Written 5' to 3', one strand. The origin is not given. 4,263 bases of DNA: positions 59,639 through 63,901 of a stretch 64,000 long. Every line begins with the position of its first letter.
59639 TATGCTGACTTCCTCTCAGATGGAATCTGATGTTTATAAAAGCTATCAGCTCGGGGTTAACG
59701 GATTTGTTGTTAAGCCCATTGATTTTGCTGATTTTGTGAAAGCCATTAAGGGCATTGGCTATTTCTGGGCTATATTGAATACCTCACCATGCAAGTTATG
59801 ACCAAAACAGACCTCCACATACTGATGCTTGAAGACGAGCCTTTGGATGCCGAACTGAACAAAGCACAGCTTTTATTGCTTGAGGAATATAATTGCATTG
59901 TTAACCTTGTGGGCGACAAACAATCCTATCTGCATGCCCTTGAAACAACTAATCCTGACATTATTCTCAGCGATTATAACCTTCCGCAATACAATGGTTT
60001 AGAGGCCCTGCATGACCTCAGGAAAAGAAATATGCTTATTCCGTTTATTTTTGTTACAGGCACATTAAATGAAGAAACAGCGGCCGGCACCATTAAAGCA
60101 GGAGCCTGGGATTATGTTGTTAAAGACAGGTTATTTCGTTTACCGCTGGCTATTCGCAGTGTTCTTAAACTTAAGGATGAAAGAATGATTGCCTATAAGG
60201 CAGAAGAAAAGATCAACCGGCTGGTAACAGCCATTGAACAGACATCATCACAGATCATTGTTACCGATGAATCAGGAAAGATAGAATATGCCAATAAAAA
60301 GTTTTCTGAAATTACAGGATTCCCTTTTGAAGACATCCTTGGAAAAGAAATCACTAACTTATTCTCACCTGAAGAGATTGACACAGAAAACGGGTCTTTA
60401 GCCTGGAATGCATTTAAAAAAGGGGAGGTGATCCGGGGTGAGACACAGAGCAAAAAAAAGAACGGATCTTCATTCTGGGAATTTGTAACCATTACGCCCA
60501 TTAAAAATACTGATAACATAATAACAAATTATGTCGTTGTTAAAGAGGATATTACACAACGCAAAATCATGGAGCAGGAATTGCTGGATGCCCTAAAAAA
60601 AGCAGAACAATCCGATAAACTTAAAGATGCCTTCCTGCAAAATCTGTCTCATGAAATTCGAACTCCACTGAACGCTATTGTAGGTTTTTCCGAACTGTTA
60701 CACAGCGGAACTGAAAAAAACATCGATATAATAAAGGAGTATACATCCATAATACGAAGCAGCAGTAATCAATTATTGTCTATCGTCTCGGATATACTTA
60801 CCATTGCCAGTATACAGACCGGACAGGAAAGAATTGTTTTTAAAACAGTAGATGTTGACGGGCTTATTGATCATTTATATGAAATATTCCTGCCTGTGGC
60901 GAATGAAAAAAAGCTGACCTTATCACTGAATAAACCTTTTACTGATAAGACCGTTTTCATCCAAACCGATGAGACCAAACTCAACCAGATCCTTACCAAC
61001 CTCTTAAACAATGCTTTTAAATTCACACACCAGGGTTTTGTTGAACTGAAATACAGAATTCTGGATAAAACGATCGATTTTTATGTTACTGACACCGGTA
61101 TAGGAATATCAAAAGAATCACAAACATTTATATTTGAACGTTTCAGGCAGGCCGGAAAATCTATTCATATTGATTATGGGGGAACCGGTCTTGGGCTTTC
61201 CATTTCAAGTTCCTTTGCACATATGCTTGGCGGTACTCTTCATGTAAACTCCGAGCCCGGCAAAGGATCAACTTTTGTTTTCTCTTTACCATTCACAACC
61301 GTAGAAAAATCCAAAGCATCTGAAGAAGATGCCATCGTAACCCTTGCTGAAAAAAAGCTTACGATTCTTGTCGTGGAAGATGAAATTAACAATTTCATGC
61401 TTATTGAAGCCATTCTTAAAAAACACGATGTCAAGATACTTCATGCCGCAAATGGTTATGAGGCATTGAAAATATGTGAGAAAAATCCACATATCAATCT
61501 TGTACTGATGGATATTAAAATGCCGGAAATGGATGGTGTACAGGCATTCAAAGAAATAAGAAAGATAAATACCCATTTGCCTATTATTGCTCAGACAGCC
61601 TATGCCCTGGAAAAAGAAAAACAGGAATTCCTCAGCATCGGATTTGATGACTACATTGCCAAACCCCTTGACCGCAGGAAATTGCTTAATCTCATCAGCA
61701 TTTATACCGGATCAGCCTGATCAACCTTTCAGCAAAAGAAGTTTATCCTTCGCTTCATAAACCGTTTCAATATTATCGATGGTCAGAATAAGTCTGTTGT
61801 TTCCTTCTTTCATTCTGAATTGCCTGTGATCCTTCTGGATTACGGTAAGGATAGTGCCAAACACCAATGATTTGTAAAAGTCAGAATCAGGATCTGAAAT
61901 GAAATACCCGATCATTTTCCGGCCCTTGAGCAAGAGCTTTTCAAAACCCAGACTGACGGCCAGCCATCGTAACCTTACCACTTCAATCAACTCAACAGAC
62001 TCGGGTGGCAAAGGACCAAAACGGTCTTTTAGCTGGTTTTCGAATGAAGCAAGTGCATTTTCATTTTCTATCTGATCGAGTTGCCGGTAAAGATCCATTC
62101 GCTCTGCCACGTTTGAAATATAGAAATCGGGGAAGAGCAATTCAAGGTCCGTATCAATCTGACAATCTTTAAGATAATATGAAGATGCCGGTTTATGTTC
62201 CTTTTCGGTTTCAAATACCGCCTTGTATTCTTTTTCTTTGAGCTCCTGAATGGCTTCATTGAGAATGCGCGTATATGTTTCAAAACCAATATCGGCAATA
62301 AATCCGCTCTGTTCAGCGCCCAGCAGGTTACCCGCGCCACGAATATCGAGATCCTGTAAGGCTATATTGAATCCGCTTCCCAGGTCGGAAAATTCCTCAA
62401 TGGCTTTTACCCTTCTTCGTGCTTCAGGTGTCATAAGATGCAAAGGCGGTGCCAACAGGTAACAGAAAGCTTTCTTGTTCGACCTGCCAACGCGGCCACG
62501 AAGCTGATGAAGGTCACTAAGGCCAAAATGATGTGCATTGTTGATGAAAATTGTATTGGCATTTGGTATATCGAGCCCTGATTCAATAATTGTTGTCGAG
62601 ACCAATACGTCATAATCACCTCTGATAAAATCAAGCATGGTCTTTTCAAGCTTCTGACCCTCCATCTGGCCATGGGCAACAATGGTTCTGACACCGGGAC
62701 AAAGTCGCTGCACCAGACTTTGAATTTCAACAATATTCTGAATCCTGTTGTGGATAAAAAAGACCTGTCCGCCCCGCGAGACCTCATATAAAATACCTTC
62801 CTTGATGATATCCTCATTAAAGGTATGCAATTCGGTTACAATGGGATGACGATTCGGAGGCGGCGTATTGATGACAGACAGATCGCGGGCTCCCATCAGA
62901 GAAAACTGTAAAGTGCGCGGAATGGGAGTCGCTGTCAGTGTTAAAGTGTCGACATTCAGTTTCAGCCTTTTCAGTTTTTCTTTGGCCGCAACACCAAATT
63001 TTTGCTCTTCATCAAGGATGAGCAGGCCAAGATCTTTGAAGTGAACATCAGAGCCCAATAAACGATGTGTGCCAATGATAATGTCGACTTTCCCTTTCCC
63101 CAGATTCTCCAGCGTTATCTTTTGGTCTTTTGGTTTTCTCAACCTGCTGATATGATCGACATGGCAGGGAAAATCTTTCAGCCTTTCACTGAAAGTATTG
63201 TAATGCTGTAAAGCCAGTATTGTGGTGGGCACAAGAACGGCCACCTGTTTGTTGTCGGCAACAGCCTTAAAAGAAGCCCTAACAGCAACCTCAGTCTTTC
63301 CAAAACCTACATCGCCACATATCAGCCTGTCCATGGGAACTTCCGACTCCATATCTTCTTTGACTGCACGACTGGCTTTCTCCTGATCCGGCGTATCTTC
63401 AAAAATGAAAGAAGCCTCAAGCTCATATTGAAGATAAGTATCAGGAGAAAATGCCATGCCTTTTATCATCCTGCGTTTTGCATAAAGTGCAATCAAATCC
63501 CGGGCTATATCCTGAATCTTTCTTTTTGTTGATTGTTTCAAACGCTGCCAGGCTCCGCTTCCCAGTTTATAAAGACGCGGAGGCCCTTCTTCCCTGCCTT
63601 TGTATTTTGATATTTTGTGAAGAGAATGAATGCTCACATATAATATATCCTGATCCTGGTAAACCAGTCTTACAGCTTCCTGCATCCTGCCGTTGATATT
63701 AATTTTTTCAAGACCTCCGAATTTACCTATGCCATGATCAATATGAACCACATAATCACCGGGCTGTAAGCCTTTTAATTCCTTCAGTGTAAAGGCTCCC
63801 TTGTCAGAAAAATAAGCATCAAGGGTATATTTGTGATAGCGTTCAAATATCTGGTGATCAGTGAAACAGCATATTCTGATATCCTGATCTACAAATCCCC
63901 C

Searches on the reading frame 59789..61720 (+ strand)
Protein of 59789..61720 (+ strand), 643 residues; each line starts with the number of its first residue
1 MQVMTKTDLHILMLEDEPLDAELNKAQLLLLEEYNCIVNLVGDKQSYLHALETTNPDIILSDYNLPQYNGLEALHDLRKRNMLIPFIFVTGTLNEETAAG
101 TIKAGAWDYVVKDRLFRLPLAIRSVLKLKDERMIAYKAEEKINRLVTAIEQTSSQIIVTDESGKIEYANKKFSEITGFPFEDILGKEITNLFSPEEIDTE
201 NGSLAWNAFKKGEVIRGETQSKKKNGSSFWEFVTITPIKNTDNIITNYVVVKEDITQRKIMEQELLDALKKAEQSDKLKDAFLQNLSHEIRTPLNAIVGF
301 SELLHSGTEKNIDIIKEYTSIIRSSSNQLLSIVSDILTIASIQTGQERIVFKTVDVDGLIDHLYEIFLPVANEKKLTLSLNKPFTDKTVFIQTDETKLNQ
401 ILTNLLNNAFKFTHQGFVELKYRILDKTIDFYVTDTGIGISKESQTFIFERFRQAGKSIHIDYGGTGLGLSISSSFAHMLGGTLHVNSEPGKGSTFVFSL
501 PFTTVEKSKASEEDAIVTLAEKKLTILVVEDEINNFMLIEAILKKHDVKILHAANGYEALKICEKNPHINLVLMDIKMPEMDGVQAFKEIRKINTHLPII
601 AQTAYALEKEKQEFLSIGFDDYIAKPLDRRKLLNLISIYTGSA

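Call 8: search_protein_families(library=pfam, proteins=[window:59789-61720:+], max_evalue=0.001)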
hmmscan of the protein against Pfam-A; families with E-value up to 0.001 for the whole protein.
window:59789-61720:+ (643 aa): 9 families
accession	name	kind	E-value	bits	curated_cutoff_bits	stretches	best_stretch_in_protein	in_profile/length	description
PF00072.30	Response_reg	-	2.8e-45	153.5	30.2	2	526-636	1-110/111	Response regulator receiver domain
PF02518.31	HATPase_c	-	1e-25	90.7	26.4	1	393-503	1-110/111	Histidine kinase-, DNA gyrase B-, and HSP90-like ATPase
PF13426.13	PAS_9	-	8.9e-20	71.3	27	1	156-257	4-103/103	PAS domain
PF00512.31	HisKA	-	1.5e-17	63.8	26.9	1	279-345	2-66/66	His Kinase A (phospho-acceptor) domain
PF00989.32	PAS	-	1.1e-11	45.2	22.6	1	144-255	2-113/113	PAS fold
PF08448.16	PAS_4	-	2.1e-11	44.5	23.1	1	150-259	2-109/110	PAS fold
PF08447.18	PAS_3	-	7.5e-08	33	25.6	1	166-249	2-86/89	PAS fold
PF13188.13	PAS_8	-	4.3e-05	23.7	21.8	1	144-193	2-48/65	PAS domain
PF03709.21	OKR_DC_1_N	-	4.8e-05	24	29.3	0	539-604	9-71/111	Orn/Lys/Arg decarboxylase, N-terminal domain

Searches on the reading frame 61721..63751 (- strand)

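Call 8: search_protein_families(library=pfam, proteins=[window:61721-63751:-], max_evalue=0.001)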
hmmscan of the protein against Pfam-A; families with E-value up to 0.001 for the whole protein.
window:61721-63751:- (676 aa): 7 families
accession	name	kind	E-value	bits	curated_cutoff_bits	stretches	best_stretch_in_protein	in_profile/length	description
PF03461.20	TRCF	-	6e-24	84.7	25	1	535-627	2-94/95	TRCF domain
PF00270.35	DEAD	-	5.3e-22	78.8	26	1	120-281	1-164/167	DEAD/DEAH box helicase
PF00271.37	Helicase_C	-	2.5e-20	73.2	23.5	1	320-424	10-109/110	Helicase conserved C-terminal domain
PF02559.22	CarD_TRCF_RID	-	3.2e-13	50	23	1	2-50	8-56/57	CarD-like/TRCF RID domain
PF04851.21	ResIII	-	4.9e-08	33.5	22.5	1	120-276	5-162/164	Type III restriction enzyme, res subunit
PF22590.2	Cas3-like_C_2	-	7e-05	23.5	27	1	327-425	2-105/106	CRISPR-associated nuclease/helicase Cas3, C-terminal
PF19833.4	RecG_dom3_C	-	0.00049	20.5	26.8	0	459-489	3-33/87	ATP-dependent DNA helicase RecG, domain 3, C-terminal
